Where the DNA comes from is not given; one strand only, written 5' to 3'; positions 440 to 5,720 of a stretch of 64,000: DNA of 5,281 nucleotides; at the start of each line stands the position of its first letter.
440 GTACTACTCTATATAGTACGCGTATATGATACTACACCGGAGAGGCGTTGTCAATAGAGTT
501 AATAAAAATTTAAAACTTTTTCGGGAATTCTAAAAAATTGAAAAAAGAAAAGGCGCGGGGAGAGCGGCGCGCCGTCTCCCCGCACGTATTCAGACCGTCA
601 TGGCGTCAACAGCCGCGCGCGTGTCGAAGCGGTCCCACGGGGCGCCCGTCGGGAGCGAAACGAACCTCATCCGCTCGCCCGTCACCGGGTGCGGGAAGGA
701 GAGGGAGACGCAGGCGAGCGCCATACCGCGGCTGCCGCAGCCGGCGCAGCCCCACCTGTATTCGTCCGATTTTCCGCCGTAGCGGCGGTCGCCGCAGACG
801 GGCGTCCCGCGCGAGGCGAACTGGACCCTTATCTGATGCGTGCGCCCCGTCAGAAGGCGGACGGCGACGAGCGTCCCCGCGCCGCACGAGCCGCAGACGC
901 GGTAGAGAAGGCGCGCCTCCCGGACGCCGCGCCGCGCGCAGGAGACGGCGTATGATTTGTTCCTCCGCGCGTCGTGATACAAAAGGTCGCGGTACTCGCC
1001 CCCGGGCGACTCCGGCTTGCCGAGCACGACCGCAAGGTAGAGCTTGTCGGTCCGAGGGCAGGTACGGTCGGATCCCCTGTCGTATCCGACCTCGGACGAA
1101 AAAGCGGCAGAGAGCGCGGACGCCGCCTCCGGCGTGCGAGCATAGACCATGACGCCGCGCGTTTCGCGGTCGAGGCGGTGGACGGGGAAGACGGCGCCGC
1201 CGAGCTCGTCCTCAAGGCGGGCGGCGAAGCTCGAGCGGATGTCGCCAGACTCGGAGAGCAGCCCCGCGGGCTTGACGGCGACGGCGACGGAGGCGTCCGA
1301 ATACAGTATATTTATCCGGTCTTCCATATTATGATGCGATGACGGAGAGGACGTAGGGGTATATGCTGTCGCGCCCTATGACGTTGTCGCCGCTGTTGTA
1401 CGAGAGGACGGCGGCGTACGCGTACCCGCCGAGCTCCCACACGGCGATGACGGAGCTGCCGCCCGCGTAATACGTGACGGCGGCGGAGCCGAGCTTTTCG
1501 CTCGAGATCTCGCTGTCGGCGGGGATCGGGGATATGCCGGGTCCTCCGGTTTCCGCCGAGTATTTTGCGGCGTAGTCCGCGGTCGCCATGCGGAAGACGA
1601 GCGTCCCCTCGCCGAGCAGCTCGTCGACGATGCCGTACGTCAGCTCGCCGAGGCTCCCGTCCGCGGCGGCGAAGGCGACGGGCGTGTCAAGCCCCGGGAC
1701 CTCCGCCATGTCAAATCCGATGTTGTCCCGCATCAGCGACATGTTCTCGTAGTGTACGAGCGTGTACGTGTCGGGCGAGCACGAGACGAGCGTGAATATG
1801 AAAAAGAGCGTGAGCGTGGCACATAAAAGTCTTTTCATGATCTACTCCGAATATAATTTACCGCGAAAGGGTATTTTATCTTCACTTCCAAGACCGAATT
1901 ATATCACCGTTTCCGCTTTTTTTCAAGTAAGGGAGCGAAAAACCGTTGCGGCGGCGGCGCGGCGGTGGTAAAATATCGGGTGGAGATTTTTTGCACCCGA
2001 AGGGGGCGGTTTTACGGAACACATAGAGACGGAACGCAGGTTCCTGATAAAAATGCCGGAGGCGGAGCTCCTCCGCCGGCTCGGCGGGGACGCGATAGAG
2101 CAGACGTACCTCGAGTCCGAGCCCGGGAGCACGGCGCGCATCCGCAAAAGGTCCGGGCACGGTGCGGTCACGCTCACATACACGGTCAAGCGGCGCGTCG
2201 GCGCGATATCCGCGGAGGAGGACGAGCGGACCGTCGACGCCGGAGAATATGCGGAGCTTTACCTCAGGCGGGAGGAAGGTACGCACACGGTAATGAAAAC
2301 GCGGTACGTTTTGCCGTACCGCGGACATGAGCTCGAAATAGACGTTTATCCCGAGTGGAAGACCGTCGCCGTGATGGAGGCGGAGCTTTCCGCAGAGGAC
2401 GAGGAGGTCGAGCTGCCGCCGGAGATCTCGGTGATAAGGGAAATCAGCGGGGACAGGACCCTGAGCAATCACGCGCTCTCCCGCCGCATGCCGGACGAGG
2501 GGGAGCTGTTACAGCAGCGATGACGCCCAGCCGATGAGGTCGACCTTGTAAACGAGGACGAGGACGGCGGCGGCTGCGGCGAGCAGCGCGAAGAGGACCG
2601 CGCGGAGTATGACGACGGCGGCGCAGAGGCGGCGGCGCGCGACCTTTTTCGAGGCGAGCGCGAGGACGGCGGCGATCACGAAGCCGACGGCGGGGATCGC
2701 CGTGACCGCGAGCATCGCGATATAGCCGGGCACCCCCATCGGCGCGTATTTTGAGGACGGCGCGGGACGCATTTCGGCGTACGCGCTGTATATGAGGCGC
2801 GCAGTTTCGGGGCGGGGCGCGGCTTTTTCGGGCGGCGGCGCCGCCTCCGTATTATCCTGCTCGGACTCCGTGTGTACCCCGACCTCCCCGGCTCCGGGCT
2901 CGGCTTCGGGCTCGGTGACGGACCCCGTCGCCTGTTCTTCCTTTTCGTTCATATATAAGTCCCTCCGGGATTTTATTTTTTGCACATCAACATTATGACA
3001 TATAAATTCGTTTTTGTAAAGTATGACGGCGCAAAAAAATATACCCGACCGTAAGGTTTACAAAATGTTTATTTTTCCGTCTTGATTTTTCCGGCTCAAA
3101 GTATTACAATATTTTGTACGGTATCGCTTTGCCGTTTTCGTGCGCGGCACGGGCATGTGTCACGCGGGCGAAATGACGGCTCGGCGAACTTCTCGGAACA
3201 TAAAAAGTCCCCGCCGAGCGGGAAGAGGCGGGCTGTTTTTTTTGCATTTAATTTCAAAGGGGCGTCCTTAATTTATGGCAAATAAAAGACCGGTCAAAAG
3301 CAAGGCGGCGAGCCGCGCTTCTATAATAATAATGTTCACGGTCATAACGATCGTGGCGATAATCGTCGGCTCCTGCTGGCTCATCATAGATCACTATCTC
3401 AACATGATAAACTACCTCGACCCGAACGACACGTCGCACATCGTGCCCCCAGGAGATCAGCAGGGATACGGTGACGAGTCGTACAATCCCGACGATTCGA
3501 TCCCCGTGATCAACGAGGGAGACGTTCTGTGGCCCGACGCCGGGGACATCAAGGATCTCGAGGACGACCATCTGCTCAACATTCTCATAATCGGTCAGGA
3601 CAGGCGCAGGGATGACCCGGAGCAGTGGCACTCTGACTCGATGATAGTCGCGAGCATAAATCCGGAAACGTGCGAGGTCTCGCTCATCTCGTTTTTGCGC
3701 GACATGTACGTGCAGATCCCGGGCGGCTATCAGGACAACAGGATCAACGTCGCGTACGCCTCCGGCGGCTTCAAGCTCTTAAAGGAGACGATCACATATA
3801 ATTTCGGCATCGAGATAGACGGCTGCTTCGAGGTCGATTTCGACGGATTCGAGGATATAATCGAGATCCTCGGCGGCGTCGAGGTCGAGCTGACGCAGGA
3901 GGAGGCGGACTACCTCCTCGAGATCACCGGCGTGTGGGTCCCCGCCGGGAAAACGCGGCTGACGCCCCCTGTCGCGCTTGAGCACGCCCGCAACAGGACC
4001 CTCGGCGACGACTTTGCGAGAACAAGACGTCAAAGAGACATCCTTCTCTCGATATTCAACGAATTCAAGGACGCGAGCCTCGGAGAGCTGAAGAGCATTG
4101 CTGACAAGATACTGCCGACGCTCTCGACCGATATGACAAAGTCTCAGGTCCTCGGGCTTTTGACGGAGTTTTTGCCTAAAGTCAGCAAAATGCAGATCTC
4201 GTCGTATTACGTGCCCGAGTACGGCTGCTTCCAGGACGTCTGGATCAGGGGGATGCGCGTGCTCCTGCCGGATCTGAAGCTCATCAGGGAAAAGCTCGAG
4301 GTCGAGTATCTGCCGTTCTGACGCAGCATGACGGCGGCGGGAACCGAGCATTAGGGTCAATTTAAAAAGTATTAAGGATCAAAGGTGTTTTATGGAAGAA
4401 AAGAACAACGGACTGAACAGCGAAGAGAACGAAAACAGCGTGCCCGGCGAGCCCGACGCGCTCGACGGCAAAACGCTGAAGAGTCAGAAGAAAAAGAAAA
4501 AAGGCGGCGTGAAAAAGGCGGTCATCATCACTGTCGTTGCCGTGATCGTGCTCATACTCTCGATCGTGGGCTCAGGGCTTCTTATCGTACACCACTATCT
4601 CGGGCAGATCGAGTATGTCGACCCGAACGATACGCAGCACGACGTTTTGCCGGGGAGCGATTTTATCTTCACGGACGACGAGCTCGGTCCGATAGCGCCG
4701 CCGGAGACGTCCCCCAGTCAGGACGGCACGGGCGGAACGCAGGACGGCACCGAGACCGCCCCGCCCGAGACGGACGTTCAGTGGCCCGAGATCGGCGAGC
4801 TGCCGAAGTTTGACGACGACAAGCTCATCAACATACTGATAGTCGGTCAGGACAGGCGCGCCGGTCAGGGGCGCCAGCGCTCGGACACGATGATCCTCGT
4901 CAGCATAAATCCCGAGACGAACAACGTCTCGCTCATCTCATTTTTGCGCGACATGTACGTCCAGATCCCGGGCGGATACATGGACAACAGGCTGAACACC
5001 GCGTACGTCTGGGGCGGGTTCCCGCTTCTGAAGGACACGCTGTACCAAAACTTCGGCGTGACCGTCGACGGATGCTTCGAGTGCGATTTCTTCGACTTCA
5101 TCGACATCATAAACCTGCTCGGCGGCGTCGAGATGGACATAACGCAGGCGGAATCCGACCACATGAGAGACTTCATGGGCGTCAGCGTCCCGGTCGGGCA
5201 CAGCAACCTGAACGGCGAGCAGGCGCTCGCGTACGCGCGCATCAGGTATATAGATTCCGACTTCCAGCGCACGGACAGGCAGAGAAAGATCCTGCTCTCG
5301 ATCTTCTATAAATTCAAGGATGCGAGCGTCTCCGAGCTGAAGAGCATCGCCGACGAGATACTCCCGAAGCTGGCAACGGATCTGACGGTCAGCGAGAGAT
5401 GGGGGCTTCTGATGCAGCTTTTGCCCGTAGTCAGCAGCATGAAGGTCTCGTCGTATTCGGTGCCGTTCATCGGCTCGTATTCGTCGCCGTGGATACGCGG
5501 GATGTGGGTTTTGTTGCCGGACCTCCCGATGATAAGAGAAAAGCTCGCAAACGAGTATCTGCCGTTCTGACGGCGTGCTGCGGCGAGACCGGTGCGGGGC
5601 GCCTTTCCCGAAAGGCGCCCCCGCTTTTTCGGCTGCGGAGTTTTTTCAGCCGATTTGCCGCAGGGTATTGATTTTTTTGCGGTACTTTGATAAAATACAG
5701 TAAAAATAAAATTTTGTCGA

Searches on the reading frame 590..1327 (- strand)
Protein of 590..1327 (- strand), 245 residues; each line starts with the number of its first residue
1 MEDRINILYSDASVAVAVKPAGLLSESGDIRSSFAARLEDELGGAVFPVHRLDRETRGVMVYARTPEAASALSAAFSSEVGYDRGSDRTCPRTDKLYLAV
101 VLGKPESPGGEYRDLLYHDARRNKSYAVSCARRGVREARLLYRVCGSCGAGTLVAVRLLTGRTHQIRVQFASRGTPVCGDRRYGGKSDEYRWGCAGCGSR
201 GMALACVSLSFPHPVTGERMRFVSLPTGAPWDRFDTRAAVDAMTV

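Call 43: search_protein_families(library=pfam, proteins=[window:590-1327:-], max_evalue=0.00001)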
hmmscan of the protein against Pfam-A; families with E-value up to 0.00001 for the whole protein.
window:590-1327:- (245 aa): 1 family
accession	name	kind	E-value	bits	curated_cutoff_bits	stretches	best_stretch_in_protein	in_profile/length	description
PF00849.27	PseudoU_synth_2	-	1.9e-23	83.8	26.8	1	14-172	2-152/152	RNA pseudouridylate synthase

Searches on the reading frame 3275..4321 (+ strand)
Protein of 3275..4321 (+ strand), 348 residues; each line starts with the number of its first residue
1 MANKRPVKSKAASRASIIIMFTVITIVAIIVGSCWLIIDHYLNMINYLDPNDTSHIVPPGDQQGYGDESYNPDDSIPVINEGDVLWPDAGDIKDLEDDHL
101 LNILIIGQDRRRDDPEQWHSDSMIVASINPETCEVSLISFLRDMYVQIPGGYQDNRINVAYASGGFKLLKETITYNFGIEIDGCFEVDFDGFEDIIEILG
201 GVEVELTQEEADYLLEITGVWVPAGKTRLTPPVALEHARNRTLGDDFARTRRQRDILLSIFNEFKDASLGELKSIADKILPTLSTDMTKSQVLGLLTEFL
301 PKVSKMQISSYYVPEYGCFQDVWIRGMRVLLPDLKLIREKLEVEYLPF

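Call 43: search_protein_families(library=pfam, proteins=[window:3275-4321:+], max_evalue=0.00001)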
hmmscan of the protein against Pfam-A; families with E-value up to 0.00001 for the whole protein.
window:3275-4321:+ (348 aa): 1 family
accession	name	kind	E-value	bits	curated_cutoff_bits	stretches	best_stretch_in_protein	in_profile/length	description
PF03816.19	LytR_cpsA_psr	-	6.9e-31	107.9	24.6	1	119-265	1-149/150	LytR_cpsA_psr family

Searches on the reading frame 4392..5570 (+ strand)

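Call 43: search_protein_families(library=pfam, proteins=[window:4392-5570:+], max_evalue=0.00001)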
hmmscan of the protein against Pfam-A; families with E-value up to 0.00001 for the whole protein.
window:4392-5570:+ (392 aa): 1 family
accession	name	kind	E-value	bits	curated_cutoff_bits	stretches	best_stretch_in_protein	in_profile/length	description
PF03816.19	LytR_cpsA_psr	-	1.2e-32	113.6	24.6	1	163-309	1-149/150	LytR_cpsA_psr family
